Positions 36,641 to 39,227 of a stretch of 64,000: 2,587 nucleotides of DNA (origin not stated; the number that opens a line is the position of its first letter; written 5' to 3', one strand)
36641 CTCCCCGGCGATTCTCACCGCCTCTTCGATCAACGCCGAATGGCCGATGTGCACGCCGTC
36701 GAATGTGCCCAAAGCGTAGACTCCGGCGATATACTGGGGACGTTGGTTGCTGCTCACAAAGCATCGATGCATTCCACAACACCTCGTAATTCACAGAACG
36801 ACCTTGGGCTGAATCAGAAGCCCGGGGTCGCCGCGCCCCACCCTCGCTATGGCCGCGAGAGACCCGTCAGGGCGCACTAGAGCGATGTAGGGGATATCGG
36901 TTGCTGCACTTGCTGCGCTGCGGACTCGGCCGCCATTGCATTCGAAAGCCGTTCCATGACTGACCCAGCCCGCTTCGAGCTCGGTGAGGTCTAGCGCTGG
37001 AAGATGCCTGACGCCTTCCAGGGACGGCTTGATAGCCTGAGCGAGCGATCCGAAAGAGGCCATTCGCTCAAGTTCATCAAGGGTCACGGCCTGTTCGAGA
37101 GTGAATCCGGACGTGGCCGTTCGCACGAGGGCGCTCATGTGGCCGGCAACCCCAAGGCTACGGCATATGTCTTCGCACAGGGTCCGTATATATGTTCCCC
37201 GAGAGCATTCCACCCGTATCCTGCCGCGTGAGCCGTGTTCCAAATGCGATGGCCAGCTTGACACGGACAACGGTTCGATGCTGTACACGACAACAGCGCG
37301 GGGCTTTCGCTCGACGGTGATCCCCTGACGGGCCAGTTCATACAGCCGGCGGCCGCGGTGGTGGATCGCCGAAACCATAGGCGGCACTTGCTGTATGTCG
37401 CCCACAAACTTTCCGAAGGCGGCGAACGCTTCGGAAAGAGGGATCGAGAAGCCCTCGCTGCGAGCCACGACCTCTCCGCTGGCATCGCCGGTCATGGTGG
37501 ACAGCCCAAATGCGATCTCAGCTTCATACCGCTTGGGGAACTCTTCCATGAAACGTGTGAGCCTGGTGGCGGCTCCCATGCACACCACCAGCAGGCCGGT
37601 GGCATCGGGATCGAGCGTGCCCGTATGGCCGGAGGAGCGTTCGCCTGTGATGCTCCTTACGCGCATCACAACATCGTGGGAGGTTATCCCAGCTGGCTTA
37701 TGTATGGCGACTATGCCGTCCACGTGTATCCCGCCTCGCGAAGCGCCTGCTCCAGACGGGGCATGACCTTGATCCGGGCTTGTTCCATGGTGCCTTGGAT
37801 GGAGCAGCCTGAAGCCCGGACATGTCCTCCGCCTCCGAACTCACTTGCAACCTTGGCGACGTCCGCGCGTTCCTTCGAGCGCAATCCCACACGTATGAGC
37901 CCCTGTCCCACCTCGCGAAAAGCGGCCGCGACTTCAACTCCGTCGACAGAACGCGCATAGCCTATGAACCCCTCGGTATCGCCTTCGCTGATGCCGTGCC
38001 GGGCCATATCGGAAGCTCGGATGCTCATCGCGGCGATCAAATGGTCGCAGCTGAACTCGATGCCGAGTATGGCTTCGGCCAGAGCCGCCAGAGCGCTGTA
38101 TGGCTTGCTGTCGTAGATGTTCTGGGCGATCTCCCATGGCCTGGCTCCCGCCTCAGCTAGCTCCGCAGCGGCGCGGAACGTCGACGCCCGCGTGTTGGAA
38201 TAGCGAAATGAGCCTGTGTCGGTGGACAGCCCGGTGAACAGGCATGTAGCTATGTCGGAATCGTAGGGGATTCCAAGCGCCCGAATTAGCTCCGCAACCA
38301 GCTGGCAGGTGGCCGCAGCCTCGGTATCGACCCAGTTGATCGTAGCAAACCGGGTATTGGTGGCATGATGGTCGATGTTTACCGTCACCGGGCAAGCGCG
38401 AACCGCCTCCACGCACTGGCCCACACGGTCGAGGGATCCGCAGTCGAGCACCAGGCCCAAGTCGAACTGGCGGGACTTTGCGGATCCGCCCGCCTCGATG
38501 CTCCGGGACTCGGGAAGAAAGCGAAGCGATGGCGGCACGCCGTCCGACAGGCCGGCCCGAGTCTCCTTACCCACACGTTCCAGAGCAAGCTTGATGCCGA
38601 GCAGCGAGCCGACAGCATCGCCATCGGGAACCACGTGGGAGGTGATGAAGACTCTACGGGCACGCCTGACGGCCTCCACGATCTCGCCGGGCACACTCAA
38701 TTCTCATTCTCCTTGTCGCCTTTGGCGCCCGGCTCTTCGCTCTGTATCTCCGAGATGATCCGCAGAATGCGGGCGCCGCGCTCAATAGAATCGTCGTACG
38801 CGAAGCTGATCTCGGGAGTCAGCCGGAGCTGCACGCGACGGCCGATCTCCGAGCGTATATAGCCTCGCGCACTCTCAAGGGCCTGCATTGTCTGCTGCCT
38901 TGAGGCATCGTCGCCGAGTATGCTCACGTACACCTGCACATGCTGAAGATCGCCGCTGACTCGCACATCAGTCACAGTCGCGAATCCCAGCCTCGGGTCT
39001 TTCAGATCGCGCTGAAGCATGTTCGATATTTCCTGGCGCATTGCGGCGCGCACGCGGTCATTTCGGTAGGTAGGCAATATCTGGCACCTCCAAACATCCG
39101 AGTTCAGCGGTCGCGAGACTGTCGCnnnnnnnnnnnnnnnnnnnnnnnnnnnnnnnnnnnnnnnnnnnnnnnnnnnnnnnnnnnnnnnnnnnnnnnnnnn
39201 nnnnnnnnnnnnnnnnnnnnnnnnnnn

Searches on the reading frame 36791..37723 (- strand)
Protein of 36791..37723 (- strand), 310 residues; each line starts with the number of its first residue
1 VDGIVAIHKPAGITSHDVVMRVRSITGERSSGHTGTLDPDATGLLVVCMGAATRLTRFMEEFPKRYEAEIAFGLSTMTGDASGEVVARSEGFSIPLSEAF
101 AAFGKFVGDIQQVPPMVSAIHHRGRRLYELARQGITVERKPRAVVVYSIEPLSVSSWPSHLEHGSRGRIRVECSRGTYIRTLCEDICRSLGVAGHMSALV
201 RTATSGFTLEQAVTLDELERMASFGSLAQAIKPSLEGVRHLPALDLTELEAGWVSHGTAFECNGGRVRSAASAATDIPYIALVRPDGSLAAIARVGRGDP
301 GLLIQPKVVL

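Call 55: search_protein_families(library=pfam, proteins=[window:36791-37723:-], max_evalue=0.0001)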
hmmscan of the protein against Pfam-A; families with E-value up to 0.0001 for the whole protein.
window:36791-37723:- (310 aa): 2 families
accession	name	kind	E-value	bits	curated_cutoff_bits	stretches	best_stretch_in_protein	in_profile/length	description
PF01509.24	TruB_N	-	1.4e-46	159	27.3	1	23-179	1-149/149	TruB family pseudouridylate synthase (N terminal domain)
PF16198.10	TruB_C_2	-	9.1e-12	45.4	29.3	1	180-223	1-44/66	tRNA pseudouridylate synthase B C-terminal domain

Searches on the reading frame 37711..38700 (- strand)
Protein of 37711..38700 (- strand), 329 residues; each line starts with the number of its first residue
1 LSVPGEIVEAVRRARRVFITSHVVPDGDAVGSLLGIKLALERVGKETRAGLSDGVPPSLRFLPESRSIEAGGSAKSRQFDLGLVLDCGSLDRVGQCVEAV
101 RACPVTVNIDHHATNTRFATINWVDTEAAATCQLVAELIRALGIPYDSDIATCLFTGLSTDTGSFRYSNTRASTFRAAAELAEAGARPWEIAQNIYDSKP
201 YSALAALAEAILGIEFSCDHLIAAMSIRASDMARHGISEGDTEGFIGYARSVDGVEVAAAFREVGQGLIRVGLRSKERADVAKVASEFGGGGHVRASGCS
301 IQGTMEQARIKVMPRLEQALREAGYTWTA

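Call 55: search_protein_families(library=pfam, proteins=[window:37711-38700:-], max_evalue=0.0001)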
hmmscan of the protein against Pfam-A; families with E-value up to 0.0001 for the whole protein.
window:37711-38700:- (329 aa): 2 families
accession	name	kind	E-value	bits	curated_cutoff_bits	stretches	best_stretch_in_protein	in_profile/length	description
PF01368.27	DHH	-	5.2e-17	62.7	28.1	1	16-157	1-124/125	DHH family, N-terminal domain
PF02272.25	DHHA1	-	1.3e-08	35.6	25.9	1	234-307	10-87/102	DHHA1 domain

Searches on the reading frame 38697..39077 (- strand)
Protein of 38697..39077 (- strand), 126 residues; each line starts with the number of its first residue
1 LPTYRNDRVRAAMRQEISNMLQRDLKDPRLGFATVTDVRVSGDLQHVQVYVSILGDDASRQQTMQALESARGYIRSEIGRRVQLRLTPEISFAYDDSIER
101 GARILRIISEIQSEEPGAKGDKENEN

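Call 55: search_protein_families(library=pfam, proteins=[window:38697-39077:-], max_evalue=0.0001)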
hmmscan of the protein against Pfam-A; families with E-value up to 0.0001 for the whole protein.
window:38697-39077:- (126 aa): 1 family
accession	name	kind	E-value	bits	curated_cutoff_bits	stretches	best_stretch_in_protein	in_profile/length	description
PF02033.23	RBFA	-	1.4e-36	125.4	34.7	1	5-108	1-105/105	Ribosome-binding factor A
